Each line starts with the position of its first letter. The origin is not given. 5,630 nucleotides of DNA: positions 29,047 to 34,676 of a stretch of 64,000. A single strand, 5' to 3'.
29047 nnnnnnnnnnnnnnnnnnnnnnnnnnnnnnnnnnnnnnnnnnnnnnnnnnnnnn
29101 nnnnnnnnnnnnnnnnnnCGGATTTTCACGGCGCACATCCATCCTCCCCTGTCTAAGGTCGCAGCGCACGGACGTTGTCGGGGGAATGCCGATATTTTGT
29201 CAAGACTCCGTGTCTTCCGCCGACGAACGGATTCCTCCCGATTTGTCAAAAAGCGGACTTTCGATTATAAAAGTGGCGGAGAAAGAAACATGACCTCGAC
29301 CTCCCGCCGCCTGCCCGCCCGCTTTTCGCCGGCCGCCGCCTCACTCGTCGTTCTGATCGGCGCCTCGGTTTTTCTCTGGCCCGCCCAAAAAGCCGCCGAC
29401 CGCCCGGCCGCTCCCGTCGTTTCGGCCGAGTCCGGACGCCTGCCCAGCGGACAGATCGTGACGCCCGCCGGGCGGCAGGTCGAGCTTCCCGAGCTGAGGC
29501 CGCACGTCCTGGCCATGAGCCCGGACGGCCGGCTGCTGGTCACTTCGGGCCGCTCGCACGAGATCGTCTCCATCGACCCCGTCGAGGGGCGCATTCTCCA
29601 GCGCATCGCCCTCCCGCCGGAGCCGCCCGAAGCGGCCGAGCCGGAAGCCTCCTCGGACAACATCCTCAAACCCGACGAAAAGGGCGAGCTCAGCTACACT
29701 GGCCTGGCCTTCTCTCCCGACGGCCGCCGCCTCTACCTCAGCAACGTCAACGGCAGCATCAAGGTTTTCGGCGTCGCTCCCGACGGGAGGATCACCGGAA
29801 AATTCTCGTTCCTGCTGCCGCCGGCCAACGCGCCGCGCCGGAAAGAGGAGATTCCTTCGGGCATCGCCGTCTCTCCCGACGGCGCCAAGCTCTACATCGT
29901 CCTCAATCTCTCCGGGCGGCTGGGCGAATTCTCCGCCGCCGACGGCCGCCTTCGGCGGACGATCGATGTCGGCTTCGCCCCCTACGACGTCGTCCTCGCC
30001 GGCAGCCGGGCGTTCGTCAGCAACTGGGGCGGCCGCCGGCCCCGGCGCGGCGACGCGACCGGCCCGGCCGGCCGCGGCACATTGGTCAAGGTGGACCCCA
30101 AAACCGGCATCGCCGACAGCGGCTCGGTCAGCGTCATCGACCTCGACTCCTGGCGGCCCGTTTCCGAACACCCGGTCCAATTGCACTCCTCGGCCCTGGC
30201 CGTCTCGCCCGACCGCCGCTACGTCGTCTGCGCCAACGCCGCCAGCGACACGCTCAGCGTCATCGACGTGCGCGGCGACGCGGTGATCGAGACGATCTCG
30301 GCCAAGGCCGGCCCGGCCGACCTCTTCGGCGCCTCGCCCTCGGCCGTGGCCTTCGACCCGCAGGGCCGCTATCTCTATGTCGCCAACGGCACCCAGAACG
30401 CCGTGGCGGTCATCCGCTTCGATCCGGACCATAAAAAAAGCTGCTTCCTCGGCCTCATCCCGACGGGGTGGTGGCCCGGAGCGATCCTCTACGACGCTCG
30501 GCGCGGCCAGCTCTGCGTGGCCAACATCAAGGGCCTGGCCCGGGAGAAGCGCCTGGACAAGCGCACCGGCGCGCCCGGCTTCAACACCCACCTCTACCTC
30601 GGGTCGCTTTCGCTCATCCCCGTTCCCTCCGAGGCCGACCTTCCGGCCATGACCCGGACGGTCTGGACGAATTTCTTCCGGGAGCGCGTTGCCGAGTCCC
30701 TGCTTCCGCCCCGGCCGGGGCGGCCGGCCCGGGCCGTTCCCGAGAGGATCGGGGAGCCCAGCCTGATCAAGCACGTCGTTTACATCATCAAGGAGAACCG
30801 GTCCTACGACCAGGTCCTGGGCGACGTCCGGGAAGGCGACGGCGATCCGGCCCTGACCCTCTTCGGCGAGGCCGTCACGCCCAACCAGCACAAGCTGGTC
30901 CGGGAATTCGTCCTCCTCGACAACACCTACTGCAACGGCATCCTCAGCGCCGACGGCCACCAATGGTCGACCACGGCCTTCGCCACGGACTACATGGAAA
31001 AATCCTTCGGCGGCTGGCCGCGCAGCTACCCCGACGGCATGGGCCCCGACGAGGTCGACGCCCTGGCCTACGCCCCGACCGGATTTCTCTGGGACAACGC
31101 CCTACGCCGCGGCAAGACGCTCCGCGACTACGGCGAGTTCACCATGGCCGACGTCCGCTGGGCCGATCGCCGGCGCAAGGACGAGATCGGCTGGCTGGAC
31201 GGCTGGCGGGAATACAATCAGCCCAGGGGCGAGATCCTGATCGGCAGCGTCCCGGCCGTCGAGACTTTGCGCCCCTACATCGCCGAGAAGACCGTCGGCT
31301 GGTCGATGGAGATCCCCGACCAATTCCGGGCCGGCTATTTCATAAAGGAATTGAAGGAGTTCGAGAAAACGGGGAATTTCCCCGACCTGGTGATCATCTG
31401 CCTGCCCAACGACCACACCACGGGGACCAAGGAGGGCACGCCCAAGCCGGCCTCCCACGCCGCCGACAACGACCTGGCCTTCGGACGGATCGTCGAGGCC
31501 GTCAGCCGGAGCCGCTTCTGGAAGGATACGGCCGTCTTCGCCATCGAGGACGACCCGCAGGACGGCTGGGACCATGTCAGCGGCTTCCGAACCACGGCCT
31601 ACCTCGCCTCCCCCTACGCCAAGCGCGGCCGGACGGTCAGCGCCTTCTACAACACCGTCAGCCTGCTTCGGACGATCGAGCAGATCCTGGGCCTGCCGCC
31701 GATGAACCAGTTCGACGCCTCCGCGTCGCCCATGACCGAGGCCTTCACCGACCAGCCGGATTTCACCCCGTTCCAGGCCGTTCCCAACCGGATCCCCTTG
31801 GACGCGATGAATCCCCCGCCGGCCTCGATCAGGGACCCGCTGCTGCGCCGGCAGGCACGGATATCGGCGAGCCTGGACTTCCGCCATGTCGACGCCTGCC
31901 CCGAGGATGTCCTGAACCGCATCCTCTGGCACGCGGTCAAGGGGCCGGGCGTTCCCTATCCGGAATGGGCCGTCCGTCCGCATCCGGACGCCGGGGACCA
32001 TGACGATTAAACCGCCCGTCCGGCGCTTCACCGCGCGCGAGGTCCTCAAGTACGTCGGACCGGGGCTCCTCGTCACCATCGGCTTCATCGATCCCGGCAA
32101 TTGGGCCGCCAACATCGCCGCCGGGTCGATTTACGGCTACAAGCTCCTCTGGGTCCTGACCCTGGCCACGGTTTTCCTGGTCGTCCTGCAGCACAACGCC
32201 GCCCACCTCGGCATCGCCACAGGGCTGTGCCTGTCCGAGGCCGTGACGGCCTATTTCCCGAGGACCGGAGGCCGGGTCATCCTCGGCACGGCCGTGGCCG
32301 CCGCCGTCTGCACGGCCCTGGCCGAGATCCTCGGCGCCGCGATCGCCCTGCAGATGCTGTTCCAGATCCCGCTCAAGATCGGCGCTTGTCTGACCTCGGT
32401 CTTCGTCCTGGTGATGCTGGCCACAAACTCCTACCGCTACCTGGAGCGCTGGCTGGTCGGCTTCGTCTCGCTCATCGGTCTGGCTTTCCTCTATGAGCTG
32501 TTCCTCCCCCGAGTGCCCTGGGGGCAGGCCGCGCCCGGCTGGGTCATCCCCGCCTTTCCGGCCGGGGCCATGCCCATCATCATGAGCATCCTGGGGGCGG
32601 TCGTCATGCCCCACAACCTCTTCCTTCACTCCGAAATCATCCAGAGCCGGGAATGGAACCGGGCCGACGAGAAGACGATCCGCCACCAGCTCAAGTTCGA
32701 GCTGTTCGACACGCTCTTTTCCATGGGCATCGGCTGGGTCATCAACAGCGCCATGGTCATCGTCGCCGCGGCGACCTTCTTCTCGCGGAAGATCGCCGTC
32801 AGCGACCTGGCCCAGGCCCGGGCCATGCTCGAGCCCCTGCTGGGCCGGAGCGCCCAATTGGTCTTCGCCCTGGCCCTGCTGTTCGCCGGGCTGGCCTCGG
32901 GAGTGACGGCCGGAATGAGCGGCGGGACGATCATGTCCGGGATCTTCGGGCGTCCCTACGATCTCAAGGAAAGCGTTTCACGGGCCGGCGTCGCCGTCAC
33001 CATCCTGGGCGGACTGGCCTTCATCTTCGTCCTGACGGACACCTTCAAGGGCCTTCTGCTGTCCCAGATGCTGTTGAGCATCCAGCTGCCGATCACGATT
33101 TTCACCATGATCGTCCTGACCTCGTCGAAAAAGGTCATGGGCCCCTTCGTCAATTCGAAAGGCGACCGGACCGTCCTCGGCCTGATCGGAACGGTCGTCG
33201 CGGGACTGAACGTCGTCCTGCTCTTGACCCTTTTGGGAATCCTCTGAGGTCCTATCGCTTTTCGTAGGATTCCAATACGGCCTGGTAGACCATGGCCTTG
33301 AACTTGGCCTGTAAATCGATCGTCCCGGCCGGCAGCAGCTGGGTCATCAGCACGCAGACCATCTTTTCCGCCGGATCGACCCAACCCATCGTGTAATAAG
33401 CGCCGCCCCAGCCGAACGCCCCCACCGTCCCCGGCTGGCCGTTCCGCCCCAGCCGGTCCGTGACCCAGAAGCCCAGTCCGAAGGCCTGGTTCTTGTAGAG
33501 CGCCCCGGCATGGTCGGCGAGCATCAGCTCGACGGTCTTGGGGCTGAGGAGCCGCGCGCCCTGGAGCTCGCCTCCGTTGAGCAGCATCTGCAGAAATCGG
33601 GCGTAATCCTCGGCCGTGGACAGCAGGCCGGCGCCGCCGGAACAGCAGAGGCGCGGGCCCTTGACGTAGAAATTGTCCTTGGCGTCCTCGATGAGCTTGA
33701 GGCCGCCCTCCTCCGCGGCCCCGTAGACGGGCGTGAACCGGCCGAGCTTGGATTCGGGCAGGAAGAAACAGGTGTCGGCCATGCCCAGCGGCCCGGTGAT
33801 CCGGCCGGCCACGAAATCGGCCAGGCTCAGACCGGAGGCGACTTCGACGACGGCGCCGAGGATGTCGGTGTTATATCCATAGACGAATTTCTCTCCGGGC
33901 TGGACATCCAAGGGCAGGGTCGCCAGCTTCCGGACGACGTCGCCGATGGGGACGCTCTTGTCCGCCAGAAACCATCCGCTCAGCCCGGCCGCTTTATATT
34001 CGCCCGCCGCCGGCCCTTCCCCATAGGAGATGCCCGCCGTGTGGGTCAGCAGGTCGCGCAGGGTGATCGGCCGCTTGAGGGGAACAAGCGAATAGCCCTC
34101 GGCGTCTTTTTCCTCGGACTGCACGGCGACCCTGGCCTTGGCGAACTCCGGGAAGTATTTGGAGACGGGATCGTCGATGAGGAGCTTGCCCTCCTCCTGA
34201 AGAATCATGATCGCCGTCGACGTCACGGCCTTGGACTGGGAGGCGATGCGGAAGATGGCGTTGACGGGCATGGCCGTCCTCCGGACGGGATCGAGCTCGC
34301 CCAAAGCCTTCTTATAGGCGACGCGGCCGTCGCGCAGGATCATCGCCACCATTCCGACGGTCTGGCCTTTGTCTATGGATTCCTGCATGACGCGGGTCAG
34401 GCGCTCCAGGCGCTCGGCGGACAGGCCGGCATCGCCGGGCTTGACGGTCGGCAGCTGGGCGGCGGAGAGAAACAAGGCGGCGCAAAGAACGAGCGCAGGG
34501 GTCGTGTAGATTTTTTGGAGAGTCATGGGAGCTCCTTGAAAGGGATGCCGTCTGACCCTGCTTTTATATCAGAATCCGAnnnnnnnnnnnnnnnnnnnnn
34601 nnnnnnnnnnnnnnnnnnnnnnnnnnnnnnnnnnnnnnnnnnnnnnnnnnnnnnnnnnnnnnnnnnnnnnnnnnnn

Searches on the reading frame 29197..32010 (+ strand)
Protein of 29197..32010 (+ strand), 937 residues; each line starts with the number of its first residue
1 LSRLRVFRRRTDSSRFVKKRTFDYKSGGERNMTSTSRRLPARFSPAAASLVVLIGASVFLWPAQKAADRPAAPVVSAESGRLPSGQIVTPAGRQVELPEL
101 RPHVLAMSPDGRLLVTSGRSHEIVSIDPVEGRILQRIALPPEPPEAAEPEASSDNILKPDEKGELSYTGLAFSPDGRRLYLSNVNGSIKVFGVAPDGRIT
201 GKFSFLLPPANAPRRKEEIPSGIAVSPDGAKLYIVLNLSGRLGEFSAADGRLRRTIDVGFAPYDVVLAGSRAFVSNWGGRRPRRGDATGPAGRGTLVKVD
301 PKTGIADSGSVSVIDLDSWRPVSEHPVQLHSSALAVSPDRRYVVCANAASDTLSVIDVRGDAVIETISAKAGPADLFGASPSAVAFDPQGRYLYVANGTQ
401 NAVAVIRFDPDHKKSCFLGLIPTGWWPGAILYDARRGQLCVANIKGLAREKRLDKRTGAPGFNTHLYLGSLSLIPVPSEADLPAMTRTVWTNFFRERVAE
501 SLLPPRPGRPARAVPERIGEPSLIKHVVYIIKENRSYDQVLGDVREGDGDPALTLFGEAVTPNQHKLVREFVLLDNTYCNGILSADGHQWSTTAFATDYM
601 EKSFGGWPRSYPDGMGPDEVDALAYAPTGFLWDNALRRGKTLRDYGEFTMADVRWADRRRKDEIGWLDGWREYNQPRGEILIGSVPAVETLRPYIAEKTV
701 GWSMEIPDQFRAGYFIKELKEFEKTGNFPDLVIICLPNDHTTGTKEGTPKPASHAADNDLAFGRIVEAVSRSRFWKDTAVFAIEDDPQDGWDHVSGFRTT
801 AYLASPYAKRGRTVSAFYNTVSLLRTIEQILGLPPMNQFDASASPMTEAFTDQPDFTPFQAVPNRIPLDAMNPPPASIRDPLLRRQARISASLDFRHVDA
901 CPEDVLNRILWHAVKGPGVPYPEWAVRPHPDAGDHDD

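Call 65: search_protein_families(library=pfam, proteins=[window:29197-32010:+], max_evalue=0.00001)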
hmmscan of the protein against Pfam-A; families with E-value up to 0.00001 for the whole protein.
window:29197-32010:+ (937 aa): 5 families
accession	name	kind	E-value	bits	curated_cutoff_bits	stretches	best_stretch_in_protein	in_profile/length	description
PF04185.19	Phosphoesterase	-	7e-13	48.9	23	1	556-834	102-356/356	Phosphoesterase family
PF10282.15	Lactonase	-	1.8e-11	44.3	21.7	1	330-412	245-324/344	Lactonase, 7-bladed beta-propeller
PF08450.18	SGL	-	2e-08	34.6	26.3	0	168-259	137-223/246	SMP-30/Gluconolactonase/LRE-like region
PF00400.38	WD40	-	2.6e-06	28.2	27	0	100-120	7-32/39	WD domain, G-beta repeat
PF25174.1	Beta-prop_THOC3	-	3.3e-06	26.8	305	0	310-407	70-157/272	THOC3 beta-propeller domain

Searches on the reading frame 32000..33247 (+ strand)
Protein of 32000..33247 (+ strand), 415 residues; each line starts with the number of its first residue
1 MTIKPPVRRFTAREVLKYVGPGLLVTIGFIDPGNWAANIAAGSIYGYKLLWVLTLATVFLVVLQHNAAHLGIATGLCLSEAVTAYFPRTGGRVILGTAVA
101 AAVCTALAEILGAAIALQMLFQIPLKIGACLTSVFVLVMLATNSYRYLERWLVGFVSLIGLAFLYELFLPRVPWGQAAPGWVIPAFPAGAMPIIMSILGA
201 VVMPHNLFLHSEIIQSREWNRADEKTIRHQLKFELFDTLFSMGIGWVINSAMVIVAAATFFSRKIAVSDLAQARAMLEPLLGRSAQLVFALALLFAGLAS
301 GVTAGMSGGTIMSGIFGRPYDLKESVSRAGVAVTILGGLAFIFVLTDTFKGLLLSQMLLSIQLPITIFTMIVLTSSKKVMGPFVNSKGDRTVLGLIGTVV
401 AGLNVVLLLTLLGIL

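Call 65: search_protein_families(library=pfam, proteins=[window:32000-33247:+], max_evalue=0.00001)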
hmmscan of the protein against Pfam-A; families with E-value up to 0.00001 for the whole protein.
window:32000-33247:+ (415 aa): 1 family
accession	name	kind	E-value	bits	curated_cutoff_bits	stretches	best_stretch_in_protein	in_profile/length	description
PF01566.24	Nramp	-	2.6e-109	366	29.8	1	35-386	1-356/357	Natural resistance-associated macrophage protein-like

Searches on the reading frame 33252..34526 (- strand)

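Call 65: search_protein_families(library=pfam, proteins=[window:33252-34526:-], max_evalue=0.00001)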
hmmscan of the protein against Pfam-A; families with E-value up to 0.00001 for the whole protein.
window:33252-34526:- (424 aa): 1 family
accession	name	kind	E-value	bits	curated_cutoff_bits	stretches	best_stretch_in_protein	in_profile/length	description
PF00144.29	Beta-lactamase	-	4.5e-65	220.4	27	1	44-399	2-312/329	Beta-lactamase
